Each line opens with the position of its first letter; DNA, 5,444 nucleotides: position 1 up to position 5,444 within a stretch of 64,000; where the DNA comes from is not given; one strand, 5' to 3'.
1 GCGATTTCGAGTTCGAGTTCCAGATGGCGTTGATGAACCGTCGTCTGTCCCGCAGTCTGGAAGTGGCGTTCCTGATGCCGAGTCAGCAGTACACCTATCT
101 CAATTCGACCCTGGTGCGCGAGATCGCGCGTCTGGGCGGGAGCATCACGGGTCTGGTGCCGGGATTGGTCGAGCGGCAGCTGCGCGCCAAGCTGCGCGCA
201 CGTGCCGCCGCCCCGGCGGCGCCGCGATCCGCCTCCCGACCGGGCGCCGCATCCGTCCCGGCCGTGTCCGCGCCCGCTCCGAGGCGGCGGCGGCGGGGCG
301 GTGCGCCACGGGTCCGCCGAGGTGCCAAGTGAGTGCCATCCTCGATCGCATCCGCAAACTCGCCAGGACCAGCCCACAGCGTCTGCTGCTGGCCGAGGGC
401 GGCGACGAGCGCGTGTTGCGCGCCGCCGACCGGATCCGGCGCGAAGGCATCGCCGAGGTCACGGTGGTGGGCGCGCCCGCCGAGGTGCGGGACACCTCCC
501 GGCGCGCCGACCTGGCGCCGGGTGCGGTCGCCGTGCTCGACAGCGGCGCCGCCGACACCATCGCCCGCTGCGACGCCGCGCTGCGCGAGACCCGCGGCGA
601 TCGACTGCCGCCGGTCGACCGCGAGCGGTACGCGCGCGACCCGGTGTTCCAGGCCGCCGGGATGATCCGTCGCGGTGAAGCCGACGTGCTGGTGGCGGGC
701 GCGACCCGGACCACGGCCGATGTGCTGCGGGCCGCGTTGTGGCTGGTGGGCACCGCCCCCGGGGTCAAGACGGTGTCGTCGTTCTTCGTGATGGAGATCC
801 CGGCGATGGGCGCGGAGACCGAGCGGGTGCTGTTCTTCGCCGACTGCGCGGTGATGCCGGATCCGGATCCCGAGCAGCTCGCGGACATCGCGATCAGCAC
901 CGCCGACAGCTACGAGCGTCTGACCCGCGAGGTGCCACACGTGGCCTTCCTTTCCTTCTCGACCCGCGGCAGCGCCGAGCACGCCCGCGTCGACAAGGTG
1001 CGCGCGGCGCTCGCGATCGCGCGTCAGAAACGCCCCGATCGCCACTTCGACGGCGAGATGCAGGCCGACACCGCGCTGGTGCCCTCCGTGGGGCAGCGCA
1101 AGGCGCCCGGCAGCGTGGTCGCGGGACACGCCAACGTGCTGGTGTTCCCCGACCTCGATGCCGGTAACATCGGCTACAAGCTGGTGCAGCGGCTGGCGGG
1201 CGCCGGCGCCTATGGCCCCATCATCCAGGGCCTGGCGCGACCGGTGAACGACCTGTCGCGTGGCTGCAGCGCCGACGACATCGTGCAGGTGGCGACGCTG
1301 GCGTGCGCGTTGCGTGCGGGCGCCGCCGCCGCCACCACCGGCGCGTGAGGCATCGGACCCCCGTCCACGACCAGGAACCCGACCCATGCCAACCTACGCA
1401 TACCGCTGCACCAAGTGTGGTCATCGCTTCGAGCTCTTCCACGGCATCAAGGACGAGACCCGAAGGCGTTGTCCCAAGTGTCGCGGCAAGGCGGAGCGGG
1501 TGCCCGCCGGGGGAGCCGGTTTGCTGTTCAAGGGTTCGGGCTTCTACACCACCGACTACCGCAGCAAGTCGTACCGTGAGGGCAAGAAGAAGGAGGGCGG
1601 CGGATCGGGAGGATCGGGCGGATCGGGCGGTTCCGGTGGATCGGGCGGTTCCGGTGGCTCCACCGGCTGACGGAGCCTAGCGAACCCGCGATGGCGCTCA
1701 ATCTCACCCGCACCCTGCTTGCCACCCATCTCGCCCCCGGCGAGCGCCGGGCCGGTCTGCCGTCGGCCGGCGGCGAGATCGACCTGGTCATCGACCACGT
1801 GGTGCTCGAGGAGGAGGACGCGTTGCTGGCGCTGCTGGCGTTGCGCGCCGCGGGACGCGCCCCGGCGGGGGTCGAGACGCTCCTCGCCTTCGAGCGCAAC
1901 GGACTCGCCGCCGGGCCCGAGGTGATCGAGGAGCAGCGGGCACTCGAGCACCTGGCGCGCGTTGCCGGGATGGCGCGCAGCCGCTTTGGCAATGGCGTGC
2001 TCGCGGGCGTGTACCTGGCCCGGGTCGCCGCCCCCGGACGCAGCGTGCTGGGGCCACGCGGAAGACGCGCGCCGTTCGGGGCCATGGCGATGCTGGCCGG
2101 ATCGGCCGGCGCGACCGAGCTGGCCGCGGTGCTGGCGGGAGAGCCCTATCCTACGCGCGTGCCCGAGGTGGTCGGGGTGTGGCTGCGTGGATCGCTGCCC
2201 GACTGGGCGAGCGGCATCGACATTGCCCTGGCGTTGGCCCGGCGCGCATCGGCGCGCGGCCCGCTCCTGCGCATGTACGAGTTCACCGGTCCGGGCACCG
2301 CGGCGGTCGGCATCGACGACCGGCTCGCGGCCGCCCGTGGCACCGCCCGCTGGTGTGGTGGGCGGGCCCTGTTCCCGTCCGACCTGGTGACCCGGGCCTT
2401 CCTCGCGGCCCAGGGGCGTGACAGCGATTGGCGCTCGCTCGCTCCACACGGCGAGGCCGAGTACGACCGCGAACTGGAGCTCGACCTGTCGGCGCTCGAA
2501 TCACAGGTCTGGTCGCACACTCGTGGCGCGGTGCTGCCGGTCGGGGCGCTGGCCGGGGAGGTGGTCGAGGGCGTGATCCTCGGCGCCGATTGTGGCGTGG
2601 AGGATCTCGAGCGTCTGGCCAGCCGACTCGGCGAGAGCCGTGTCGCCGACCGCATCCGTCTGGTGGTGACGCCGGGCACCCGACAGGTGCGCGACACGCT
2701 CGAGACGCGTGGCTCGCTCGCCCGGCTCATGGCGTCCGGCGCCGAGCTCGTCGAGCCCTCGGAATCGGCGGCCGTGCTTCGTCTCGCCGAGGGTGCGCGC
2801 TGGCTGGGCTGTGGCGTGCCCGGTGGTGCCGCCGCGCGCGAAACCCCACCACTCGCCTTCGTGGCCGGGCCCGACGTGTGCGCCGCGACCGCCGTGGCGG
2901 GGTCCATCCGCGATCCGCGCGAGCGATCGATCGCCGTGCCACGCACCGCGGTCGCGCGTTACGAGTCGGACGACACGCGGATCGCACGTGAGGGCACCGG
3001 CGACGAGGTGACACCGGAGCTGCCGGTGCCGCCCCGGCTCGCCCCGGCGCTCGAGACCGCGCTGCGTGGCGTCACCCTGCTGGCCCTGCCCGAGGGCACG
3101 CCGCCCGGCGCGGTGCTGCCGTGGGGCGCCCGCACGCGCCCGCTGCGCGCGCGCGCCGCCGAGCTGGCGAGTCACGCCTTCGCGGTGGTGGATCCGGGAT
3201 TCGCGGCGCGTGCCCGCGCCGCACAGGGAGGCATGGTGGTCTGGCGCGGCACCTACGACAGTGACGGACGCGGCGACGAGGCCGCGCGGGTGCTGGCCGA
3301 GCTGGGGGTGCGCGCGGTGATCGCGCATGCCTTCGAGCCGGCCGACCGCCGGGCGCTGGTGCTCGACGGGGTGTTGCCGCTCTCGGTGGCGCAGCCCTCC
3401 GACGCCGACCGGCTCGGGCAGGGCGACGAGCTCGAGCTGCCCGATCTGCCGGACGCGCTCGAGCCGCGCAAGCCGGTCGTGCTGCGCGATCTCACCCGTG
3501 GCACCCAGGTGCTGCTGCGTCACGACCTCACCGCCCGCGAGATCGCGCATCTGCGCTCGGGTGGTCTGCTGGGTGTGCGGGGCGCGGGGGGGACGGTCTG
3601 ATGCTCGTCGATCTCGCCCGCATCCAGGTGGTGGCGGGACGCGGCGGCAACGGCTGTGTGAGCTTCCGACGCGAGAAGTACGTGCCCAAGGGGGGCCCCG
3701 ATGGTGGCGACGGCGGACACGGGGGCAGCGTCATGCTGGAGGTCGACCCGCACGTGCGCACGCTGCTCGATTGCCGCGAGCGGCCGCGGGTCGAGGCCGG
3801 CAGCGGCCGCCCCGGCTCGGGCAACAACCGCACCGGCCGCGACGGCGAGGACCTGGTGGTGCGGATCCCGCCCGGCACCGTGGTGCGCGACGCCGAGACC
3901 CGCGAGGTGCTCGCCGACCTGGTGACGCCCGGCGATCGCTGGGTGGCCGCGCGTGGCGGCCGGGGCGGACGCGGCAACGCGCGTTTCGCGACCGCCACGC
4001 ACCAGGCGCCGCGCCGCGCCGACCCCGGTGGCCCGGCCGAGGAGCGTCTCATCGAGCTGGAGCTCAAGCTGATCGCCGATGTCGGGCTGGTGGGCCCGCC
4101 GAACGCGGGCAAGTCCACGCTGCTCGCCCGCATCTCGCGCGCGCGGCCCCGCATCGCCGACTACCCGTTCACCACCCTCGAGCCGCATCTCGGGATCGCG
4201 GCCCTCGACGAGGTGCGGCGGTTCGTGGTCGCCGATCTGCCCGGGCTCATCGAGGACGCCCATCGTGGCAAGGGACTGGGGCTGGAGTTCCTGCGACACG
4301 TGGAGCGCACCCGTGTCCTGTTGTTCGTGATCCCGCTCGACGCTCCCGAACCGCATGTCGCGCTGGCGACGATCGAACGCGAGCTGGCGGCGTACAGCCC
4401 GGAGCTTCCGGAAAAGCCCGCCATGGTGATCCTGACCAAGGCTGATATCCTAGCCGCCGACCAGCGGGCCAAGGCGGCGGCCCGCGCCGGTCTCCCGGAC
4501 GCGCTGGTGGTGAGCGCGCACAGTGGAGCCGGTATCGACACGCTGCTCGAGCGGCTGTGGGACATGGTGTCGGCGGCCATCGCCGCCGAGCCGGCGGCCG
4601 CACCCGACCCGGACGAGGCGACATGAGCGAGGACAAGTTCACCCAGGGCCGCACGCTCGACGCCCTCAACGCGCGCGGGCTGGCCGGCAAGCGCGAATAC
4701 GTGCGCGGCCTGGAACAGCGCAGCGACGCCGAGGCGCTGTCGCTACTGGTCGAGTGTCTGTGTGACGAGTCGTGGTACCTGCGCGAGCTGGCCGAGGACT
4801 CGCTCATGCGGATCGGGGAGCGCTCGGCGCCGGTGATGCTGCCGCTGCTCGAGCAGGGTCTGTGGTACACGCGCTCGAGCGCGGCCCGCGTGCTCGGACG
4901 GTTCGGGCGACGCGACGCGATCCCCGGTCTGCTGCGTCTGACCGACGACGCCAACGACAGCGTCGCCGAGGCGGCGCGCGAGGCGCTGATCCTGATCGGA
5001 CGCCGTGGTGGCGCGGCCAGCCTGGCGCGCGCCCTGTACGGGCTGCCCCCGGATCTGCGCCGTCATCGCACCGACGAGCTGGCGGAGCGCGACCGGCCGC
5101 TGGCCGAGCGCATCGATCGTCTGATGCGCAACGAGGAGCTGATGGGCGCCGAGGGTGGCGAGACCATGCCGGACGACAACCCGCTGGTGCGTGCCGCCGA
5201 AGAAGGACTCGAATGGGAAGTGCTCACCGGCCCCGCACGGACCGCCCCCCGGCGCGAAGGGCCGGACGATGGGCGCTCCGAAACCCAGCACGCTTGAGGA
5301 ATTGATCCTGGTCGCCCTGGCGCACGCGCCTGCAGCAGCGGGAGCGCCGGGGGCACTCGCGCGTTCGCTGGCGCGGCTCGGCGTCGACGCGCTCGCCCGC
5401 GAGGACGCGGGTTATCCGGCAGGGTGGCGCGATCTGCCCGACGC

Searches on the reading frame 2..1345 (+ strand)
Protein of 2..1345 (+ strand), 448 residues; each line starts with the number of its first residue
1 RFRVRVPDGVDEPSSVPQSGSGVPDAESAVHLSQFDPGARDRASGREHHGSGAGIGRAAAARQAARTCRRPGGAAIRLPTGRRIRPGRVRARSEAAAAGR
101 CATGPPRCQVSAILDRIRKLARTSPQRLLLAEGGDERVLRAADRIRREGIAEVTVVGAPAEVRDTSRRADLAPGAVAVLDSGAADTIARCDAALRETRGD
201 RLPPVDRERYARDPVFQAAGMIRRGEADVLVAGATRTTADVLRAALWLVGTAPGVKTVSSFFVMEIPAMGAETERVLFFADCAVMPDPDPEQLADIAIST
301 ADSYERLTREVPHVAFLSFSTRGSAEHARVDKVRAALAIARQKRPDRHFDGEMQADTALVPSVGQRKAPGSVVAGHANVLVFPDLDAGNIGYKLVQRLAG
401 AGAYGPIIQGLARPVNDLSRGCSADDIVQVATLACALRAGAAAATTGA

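Call 10: search_protein_families(library=pfam, proteins=[window:2-1345:+], max_evalue=0.00001)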
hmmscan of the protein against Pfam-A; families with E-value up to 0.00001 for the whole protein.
window:2-1345:+ (448 aa): 1 family
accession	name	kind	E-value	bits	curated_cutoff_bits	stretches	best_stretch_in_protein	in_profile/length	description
PF01515.24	PTA_PTB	-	7e-107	357.9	24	1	113-434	2-318/319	Phosphate acetyl/butaryl transferase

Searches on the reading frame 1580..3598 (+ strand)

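Call 10: search_protein_families(library=pfam, proteins=[window:1580-3598:+], max_evalue=0.00001)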
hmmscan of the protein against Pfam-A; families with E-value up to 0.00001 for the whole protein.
window:1580-3598:+ (673 aa): 1 family
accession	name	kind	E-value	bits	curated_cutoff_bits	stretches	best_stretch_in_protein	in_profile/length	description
PF00330.25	Aconitase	-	1.5e-28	100.5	28.7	1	119-312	87-293/463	Aconitase family (aconitate hydratase)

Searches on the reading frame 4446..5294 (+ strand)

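Call 10: search_protein_families(library=pfam, proteins=[window:4446-5294:+], max_evalue=0.00001)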
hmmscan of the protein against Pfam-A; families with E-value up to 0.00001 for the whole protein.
window:4446-5294:+ (283 aa): 2 families
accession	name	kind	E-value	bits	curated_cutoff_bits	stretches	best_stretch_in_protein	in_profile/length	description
PF13646.12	HEAT_2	-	1.7e-14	54.3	27.7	2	130-208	3-82/88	HEAT repeats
PF02985.28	HEAT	-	9.7e-06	25.8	23.5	0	98-125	2-29/31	HEAT repeat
